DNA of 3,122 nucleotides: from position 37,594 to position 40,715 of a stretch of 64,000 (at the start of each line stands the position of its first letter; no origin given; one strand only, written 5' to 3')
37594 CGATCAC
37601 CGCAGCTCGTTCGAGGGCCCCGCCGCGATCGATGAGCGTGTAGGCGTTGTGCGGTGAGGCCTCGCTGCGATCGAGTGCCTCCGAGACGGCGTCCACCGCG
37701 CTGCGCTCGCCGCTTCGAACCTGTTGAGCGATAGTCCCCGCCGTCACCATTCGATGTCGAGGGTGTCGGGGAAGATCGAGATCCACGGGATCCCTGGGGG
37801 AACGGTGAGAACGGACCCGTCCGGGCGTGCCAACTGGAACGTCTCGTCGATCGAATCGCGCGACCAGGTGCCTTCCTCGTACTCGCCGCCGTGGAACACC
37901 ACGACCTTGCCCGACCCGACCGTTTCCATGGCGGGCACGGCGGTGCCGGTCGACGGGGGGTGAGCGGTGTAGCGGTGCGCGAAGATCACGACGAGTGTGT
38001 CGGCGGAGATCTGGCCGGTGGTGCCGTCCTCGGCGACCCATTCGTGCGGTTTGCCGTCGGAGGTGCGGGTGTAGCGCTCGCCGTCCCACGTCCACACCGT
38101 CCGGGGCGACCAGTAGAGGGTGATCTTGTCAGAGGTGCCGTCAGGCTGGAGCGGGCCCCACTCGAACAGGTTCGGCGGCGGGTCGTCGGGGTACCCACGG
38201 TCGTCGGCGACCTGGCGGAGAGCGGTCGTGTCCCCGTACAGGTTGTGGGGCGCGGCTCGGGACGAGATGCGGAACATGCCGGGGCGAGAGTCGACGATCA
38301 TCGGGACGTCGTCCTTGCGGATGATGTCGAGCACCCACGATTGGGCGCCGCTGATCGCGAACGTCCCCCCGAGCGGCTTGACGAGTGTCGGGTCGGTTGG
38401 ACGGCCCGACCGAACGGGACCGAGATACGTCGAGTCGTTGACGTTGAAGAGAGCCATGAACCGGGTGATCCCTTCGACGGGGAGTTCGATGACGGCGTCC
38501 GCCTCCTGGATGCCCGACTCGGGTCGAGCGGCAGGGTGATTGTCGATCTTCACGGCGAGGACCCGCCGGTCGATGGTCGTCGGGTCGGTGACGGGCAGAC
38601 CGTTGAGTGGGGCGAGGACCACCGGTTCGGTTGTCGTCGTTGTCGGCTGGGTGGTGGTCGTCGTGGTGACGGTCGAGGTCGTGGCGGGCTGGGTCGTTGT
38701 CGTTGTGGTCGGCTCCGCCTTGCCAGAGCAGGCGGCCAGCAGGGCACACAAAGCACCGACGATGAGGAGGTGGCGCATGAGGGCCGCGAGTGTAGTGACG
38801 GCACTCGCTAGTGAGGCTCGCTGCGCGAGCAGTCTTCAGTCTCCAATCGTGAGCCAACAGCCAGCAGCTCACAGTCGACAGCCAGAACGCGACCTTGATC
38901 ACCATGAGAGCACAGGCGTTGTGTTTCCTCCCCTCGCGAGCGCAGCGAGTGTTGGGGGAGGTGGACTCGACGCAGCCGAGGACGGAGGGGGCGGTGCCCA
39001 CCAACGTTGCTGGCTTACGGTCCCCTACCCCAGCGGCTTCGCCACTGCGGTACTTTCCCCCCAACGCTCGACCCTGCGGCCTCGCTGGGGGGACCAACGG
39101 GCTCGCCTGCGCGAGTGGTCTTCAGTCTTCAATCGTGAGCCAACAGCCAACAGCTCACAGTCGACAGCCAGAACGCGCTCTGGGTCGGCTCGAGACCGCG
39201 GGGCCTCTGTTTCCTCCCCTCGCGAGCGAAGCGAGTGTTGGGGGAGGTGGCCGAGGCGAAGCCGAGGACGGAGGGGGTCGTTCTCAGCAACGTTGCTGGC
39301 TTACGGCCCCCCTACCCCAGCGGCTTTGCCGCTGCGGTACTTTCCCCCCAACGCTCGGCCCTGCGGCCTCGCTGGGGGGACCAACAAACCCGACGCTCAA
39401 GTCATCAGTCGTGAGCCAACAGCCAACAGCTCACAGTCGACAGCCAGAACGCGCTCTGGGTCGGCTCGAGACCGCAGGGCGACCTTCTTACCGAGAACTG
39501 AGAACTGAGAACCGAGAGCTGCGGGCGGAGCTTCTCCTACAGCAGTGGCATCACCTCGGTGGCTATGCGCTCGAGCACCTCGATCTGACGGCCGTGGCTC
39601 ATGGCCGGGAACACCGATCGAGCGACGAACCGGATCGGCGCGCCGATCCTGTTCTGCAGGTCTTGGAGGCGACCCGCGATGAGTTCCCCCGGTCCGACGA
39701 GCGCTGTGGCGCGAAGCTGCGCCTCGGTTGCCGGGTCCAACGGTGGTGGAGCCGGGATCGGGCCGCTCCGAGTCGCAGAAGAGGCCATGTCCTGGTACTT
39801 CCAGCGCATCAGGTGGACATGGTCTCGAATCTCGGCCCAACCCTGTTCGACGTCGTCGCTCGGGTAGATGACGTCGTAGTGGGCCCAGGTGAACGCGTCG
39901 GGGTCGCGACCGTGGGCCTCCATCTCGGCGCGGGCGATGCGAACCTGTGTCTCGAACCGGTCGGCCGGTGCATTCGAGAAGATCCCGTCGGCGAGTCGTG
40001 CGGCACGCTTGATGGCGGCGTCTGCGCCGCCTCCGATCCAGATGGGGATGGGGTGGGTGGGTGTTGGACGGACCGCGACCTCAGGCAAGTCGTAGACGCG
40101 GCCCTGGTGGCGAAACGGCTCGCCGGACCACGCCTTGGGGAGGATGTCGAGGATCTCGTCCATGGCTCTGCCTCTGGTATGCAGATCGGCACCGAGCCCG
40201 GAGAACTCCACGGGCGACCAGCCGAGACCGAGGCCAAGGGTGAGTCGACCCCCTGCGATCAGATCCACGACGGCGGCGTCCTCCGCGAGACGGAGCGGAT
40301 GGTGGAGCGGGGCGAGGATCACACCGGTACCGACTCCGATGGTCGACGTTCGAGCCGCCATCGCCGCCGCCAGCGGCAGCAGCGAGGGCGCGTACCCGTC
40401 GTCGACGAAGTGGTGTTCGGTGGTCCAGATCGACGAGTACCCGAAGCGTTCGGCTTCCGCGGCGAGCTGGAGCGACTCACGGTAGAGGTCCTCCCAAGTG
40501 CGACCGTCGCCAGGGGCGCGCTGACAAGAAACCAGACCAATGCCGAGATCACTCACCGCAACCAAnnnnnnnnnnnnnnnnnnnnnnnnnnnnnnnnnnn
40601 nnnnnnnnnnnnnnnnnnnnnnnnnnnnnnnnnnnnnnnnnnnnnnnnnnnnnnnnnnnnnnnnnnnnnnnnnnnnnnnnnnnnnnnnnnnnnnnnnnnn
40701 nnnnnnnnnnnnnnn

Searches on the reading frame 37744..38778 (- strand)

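Call 9: search_protein_families(library=pfam, proteins=[window:37744-38778:-])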
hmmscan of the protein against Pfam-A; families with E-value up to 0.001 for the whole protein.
window:37744-38778:- (344 aa): 2 families
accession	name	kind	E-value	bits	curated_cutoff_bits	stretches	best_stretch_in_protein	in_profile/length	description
PF11258.13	DUF3048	-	6e-33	114.5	25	1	59-196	2-147/148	Protein of unknown function (DUF3048) N-terminal domain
PF17479.7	DUF3048_C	-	3.6e-16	60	25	1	226-333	12-114/114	Protein of unknown function (DUF3048) C-terminal domain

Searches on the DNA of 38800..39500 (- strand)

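Call 17: search_rna_families(source=window, start=38800, end=39500, threshold=evalue, max_evalue=10, show_alignments=3)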
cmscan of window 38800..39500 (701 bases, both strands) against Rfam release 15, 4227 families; matches with E-value up to 10: 10.
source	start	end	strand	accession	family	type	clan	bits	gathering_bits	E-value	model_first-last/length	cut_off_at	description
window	39232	39357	+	RF03774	mir-2110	Gene; miRNA;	-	24.8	90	0.04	1-75/75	no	mir-2110 microRNA precursor family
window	39228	39362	-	RF04119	MIR1858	Gene; miRNA;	-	19.6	137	1.1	1-197/197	no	MIR1858 microRNA precursor family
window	39262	39319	-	RF00772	mir-328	Gene; miRNA;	-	19.5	70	1.4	1-75/75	no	mir-328 microRNA precursor family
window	38855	38921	-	RF03291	mir-591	Gene; miRNA;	-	18.2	70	0.96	7-69/75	no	mir-591 microRNA precursor family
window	38900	39015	+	RF01643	ceN56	Gene; sRNA;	-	16.6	60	1.7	1-125/125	no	Caenorhabditis sRNA ceN56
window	39253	39380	-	RF02794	Pab19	Gene; snRNA; snoRNA; HACA-box;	-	16.1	55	7.2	1-102/102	no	Pab19 RNA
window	39205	39256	+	RF00884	MIR815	Gene; miRNA;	-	16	63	5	12-70/81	no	MIR815 microRNA precursor family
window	39213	39238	-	RF01549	TB8Cs2H1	Gene; snRNA; snoRNA; HACA-box;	-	15.4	40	3.4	1-65/65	no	Trypanosomatid snoRNA TB8Cs2H1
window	39101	39131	-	RF01122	sR39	Gene; snRNA; snoRNA; CD-box;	-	12.1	50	2.3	25-56/56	no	Small nucleolar RNA sR39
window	39265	39346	-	RF02353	BjrC68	Gene; sRNA;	-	11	39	7.7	1-82/82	no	Bradyrhizobiaceae sRNA BjrC68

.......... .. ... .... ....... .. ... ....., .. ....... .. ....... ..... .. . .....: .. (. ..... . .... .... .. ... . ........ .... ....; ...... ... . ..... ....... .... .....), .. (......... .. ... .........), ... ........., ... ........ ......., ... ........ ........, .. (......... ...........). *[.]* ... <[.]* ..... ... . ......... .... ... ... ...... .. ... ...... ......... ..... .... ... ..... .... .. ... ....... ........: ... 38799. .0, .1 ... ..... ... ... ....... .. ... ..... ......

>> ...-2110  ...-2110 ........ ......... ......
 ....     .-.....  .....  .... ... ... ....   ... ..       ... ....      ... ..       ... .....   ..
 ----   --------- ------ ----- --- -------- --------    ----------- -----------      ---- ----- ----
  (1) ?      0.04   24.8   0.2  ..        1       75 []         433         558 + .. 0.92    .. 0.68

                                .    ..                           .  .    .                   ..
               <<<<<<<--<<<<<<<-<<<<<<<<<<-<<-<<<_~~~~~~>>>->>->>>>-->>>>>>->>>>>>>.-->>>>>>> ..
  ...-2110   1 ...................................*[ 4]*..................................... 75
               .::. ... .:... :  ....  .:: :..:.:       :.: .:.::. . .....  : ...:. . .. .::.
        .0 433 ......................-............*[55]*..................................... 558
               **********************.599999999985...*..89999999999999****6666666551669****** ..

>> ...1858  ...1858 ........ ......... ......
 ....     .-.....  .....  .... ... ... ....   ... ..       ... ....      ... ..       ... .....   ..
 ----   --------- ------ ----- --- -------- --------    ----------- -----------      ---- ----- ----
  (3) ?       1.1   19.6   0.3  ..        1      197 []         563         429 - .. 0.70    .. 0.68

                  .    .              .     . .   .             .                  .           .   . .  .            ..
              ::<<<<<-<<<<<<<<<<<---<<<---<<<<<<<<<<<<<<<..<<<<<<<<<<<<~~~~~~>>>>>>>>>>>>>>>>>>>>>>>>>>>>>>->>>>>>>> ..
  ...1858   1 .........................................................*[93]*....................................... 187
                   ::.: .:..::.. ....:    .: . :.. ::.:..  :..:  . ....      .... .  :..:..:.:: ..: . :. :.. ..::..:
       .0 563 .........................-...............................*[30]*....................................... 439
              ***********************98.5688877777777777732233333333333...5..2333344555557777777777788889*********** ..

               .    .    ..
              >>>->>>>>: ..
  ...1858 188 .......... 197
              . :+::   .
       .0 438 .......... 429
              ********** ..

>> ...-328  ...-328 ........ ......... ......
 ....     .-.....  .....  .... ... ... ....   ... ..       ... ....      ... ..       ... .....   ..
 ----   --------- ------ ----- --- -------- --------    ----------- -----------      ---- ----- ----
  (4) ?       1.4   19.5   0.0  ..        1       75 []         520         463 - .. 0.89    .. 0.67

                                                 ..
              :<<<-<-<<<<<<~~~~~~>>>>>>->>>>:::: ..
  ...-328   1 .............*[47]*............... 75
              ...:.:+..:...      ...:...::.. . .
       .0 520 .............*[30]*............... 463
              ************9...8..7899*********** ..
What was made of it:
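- On Any Rfam family: Only chance-level miRNA/snoRNA hits at E up to 10 on 38800-39500 (call 17).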

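Call 57: search_dna_similar(query=window:39206-39389:-, collection=plasmids, mode=distant, max_evalue=0.001, max_rows=15)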
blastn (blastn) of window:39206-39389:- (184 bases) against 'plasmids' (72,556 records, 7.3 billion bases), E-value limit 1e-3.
No match.
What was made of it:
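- There is no match on plasmids (call 57).
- Tried and rejected: Plasmid search: no match with the P-Q composite (call 57).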

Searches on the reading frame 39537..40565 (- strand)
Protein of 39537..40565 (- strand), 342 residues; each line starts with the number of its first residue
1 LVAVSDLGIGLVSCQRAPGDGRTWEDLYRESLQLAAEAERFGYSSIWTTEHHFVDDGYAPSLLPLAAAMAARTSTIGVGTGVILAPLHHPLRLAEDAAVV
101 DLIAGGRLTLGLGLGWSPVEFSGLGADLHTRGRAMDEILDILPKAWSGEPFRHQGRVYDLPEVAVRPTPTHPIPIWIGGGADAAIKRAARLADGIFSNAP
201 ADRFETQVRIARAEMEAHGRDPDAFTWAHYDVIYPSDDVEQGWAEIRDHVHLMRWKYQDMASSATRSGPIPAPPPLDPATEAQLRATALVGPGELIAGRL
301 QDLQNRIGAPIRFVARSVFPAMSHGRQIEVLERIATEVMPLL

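Call 10: search_protein_families(library=pfam, proteins=[window:39537-40565:-])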
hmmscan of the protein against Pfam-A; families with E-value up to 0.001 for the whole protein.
window:39537-40565:- (342 aa): 1 family
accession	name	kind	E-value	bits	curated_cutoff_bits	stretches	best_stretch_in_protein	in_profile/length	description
PF00296.26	Bac_luciferase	-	1.3e-62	212.4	27.9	1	17-305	11-309/314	Luciferase-like monooxygenase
